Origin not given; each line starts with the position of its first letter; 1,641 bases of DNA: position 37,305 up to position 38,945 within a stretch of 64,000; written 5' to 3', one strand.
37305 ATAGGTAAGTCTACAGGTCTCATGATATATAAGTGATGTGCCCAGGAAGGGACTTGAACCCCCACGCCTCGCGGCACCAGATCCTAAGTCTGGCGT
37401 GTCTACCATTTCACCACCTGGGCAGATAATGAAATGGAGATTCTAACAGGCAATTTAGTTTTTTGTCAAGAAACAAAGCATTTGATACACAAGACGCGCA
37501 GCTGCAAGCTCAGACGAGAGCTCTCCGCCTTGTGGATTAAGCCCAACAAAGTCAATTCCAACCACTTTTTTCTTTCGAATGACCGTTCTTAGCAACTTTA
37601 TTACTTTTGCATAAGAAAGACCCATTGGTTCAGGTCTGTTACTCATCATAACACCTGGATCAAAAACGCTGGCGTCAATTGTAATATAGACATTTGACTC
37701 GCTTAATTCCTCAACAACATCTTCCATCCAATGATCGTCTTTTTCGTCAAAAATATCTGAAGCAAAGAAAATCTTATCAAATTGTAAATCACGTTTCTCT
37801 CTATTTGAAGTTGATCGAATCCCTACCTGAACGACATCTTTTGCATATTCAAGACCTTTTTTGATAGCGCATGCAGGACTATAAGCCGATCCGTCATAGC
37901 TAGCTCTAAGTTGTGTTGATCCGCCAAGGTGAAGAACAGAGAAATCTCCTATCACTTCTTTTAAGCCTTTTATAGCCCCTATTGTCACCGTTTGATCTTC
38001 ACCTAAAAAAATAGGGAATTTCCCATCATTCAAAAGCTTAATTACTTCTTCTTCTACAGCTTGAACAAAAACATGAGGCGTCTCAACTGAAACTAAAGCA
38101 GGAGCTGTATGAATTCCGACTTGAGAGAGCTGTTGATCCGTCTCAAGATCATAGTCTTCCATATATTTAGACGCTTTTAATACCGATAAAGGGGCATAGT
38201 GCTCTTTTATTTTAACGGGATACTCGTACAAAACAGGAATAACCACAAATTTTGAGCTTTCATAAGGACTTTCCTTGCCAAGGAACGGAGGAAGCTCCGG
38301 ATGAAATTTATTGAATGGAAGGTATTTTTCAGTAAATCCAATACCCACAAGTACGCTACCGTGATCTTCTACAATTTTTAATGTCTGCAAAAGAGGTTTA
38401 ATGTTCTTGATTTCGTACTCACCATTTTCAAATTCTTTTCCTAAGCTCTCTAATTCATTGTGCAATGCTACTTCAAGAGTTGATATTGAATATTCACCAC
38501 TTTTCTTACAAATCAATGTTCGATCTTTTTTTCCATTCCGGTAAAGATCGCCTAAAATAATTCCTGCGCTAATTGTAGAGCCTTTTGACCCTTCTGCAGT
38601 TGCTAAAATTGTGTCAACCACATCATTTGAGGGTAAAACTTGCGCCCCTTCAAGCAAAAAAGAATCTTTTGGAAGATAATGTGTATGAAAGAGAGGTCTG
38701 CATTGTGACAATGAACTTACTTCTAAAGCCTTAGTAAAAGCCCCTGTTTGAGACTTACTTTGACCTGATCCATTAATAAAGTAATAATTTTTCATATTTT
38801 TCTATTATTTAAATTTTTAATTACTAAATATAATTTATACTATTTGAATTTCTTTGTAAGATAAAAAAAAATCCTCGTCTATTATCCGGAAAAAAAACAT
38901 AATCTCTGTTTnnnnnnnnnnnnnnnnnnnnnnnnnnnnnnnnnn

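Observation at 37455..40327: Decarboxylase-like/ureohydrolase-fold fusion with substituted catalytic motifs, divergent from a GadC-family antiporter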

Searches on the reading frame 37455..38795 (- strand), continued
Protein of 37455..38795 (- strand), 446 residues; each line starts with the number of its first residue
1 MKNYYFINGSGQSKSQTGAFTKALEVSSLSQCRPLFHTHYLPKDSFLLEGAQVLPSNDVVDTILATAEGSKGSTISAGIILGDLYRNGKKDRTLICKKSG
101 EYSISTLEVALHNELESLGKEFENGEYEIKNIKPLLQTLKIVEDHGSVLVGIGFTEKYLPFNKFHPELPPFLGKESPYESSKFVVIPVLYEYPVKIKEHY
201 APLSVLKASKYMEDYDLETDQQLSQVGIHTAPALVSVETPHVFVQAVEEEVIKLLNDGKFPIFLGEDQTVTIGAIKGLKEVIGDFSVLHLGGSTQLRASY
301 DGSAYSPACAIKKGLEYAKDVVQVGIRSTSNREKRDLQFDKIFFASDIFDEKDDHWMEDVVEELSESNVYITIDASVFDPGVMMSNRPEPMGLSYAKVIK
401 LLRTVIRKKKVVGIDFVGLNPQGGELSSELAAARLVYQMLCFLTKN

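Call 49: find_encoding_contigs(protein=P0050, flank=8000, max_places=2)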
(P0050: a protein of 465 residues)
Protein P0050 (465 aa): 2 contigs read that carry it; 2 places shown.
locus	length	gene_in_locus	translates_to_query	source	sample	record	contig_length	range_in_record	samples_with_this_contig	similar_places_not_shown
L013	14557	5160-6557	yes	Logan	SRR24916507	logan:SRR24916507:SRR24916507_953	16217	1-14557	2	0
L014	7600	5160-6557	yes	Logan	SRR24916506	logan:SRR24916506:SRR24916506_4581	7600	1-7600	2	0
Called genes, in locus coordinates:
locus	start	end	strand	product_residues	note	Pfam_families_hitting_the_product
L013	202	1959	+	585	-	PF07690:MFS_1, PF05977:MFS_3 (weak)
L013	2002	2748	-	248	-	-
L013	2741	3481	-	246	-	PF01501:Glyco_transf_8 (weak)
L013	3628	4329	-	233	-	-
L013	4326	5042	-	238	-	-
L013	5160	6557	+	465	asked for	PF01862:PvlArgDC, PF00491:Arginase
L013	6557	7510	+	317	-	PF01916:DS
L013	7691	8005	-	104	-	-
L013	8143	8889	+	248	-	PF02390:Methyltransf_4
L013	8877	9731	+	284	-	-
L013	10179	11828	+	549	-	PF00342:PGI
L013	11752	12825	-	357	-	PF02463:SMC_N, PF13175:AAA_15, PF13476:AAA_23, PF13514:AAA_27 (weak), PF13304:AAA_21 (faint)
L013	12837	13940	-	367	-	PF00712:DNA_pol3_beta, PF02767:DNA_pol3_beta_2, PF02768:DNA_pol3_beta_3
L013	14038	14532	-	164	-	PF01668:SmpB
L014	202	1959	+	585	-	PF07690:MFS_1, PF05977:MFS_3 (weak)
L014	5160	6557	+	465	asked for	PF01862:PvlArgDC, PF00491:Arginase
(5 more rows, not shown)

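Call 50: find_encoding_contigs(protein=P0044, flank=8000, max_places=2)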
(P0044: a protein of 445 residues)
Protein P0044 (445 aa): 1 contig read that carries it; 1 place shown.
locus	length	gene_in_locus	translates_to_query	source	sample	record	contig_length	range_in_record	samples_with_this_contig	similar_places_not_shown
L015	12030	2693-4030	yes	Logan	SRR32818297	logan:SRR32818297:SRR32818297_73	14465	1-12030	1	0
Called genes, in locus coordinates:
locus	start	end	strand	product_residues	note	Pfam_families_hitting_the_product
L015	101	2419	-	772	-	-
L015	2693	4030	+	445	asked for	PF01862:PvlArgDC, PF00491:Arginase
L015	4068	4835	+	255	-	PF11019:DUF2608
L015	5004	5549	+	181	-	PF02390:Methyltransf_4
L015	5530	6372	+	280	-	-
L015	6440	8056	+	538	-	PF00342:PGI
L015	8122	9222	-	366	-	-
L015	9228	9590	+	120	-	-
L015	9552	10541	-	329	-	PF02463:SMC_N, PF13175:AAA_15, PF13476:AAA_23, PF13304:AAA_21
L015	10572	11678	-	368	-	PF00712:DNA_pol3_beta, PF02767:DNA_pol3_beta_2, PF02768:DNA_pol3_beta_3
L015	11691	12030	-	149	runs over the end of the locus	PF01668:SmpB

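Call 74: find_encoding_contigs(protein=P0012, flank=10000, max_places=1)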
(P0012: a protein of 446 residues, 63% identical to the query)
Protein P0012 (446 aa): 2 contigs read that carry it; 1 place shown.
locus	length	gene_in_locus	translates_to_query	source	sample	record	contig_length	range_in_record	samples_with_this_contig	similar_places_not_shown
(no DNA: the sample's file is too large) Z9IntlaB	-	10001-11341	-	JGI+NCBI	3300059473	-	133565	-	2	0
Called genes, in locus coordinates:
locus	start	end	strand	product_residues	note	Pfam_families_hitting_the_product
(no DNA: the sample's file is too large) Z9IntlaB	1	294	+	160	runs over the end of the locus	-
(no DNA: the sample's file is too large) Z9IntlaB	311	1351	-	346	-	-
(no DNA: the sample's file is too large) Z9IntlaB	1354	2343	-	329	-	-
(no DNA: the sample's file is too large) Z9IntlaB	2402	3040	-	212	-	PF22547:2H-SAK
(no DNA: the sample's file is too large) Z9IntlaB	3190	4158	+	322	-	PF12146:Hydrolase_4, PF00561:Abhydrolase_1, PF12697:Abhydrolase_6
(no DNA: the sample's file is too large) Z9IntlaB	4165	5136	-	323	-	-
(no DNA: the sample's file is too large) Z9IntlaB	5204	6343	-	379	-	PF00487:FA_desaturase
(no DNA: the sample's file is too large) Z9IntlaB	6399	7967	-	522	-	PF03219:TLC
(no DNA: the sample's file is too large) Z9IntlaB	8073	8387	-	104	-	-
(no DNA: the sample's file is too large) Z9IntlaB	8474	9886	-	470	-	PF13520:AA_permease_2, PF00324:AA_permease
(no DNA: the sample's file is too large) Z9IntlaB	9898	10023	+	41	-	-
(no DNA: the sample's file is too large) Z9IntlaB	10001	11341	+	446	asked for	PF00491:Arginase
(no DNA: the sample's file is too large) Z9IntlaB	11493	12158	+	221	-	PF02390:Methyltransf_4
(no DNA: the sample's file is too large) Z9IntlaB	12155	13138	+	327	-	-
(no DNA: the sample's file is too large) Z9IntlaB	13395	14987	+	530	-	PF00342:PGI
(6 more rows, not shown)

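Call 75: find_encoding_contigs(protein=P0048, flank=5000, max_places=1)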
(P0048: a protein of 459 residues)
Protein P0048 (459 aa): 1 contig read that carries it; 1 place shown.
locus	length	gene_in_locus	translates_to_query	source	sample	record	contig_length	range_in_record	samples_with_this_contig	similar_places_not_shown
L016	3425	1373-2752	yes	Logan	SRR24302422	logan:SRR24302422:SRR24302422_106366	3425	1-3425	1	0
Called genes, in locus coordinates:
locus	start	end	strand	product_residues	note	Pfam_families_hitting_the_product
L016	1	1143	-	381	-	?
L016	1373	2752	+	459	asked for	PF01862:PvlArgDC, PF00491:Arginase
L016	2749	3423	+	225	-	?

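Call 83: find_related_loci(query=A5, collection=metagenome_contigs, flank=3000)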
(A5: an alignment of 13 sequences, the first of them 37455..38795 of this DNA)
Query A5 (446 aa) in metagenome_contigs; peptide patterns used: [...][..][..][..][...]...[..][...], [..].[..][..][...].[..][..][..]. (x = any residue, [..] = any of these).
559 stretches matched a pattern; 358 encode a relative of the query (tblastn E <= 1e-3); the best 80 are kept; 79 distinct loci.
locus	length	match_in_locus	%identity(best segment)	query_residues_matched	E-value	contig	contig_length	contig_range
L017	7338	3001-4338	72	1-446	0e+0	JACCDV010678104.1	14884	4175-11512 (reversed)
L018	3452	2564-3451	84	1-296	8e-175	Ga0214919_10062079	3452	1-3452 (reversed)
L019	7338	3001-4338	70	1-446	0e+0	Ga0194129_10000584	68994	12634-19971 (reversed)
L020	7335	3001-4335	74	1-445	0e+0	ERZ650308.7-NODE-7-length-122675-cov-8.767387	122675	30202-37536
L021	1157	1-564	99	259-446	2e-133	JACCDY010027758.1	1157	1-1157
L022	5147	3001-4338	34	2-442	2e-68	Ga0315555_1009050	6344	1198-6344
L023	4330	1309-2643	34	2-440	6e-67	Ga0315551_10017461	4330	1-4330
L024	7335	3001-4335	33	2-440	4e-66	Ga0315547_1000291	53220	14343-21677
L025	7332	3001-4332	34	2-440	2e-65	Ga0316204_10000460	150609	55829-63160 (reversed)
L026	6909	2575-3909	33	2-440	6e-65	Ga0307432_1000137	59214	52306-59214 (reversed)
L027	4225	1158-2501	32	2-442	1e-64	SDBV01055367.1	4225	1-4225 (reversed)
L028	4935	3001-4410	33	2-440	3e-64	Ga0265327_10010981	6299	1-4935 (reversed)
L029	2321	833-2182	32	3-442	6e-64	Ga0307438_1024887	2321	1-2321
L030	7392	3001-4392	31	2-442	1e-62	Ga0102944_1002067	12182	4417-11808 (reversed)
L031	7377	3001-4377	32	2-442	9e-63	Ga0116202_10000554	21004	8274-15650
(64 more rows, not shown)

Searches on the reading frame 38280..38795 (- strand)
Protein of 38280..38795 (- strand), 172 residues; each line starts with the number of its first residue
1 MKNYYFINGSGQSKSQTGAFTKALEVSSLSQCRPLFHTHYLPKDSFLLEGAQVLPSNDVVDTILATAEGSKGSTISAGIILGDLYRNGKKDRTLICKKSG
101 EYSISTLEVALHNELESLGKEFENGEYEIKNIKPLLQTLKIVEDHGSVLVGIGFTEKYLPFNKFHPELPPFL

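Call 23: search_solved_structures(query=A3, max_evalue=1, show_alignments=3)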
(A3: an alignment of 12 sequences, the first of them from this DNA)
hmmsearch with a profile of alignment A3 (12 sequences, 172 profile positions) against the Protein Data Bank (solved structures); distinct sequences matched with E-value up to 1: 1.
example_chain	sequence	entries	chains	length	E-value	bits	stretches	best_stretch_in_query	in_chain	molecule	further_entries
5dn8_A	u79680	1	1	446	0.68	13.2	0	42-91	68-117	GTPase Der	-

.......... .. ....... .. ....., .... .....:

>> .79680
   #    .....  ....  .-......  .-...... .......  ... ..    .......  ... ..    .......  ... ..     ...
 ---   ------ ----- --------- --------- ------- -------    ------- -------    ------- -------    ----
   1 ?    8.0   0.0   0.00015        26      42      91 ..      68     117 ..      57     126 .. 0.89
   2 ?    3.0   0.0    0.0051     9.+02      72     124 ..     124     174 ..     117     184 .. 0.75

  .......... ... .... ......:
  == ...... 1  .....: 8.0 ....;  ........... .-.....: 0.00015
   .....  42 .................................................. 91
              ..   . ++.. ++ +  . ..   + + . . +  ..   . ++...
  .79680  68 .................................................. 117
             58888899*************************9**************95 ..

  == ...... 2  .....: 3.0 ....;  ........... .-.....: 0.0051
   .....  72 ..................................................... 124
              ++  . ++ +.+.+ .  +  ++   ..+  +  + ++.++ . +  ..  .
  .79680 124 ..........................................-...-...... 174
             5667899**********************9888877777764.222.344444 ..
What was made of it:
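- On Pyruvoyl-dependent arginine decarboxylase (PF01862 / PvlArgDC): A clade profile finds no PvlArgDC in the PDB by sequence (call 23).
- Tried and rejected: A sequence-only profile of the clade N-domain against the PDB found no PvlArgDC (call 23).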

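Call 51: predict_structure(alignment_id=A3)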
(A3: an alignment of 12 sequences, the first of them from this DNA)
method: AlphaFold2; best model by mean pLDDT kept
length: 172 residues; sequences in the alignment: 12
mean_pLDDT: 85.7   pTM: 0.79
mean pLDDT of the five models: 85.7, 85.4, 63.5, 60.0, 58.9
residues with pLDDT >= 90: 90; 70-90: 63; 50-70: 11; < 50: 8
segments of 3 or more residues with pLDDT < 50: 168-172
pLDDT, mean of each block of 10 residues (from residue 1): 87 96 85 79 82 76 94 97 90 94 96 91 77 94 97 80 50 45
secondary structure, 60 per line:
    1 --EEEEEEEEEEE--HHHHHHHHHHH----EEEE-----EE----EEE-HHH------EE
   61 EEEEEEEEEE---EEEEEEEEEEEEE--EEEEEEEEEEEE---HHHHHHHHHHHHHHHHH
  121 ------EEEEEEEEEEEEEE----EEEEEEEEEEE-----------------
elements in order: E3-13 H16-26 E31-34 E46-48 E59-70 E74-86 E89-100 H104-120 E127-140 E145-155

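Call 55: fold_search(model_id=the predicted structure, library=pdb)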
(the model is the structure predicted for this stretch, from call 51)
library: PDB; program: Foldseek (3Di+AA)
matches with E <= 10: 1156; with E <= 0.001: 12
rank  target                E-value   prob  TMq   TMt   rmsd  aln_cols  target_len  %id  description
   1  2qqd_F                2.5e-11  1.00  0.73  0.81   2.8       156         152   20  N47A mutant of Pyruvoyl-dependent Arginine Decarboxylase from Methanococcus jannashii (released 2008-03-18)
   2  1n2m_B                4.0e-11  1.00  0.73  0.78   2.7       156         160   20  The S53A Proenzyme Structure of Methanococcus jannaschii. (released 2003-03-25)
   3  1n2m_A                4.2e-11  1.00  0.73  0.78   2.8       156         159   20  The S53A Proenzyme Structure of Methanococcus jannaschii. (released 2003-03-25)
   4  2qqd_H                4.7e-11  1.00  0.73  0.81   2.8       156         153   20  N47A mutant of Pyruvoyl-dependent Arginine Decarboxylase from Methanococcus jannashii (released 2008-03-18)
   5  1n2m_D                5.6e-11  1.00  0.73  0.81   2.7       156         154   20  The S53A Proenzyme Structure of Methanococcus jannaschii. (released 2003-03-25)
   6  2qqd_C                7.8e-11  1.00  0.73  0.78   2.8       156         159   20  N47A mutant of Pyruvoyl-dependent Arginine Decarboxylase from Methanococcus jannashii (released 2008-03-18)
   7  1n2m_F                9.3e-11  1.00  0.73  0.82   2.7       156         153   20  The S53A Proenzyme Structure of Methanococcus jannaschii. (released 2003-03-25)
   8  1n2m_E                1.1e-10  1.00  0.73  0.77   2.8       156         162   20  The S53A Proenzyme Structure of Methanococcus jannaschii. (released 2003-03-25)
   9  1n2m_C                4.2e-10  1.00  0.72  0.76   2.8       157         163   20  The S53A Proenzyme Structure of Methanococcus jannaschii. (released 2003-03-25)
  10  1mt1_B                2.4e-05  1.00  0.55  0.80   2.7       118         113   22  The Crystal Structure of Pyruvoyl-dependent Arginine Decarboxylase from Methanococcus jannaschii (released 2003-03-25)
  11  2qqc_B                2.4e-05  1.00  0.55  0.80   2.7       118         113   22  E109Q mutant of Pyruvoyl-dependent Arginine Decarboxylase from Methanococcus jannashii (released 2008-03-18)
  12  2qqd_B                3.0e-05  1.00  0.55  0.81   2.7       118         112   22  N47A mutant of Pyruvoyl-dependent Arginine Decarboxylase from Methanococcus jannashii (released 2008-03-18)
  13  1pya_B                1.2e-02  1.00  0.43  0.33   4.5       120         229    8  REFINED STRUCTURE OF THE PYRUVOYL-DEPENDENT HISTIDINE DECARBOXYLASE FROM LACTOBACILLUS 30A (released 1994-01-31)
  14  7uab_A                4.2e-02  0.11  0.15  0.07  17.6       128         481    9  Human pro-meprin alpha (zymogen state) (released 2022-11-02)
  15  1jtz_X                4.5e-02  0.12  0.17  0.19  18.1       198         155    6  CRYSTAL STRUCTURE OF TRANCE/RANKL CYTOKINE. (released 2001-09-12)
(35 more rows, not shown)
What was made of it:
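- Checked: The N-domain fold is confirmed: the AF2 model (pLDDT 85.7) hits the M. jannaschii PvlArgDC proenzyme 1n2m/2qqd with Foldseek E 2.5e-11 and TM 0.73-0.82 (calls 51, 55).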
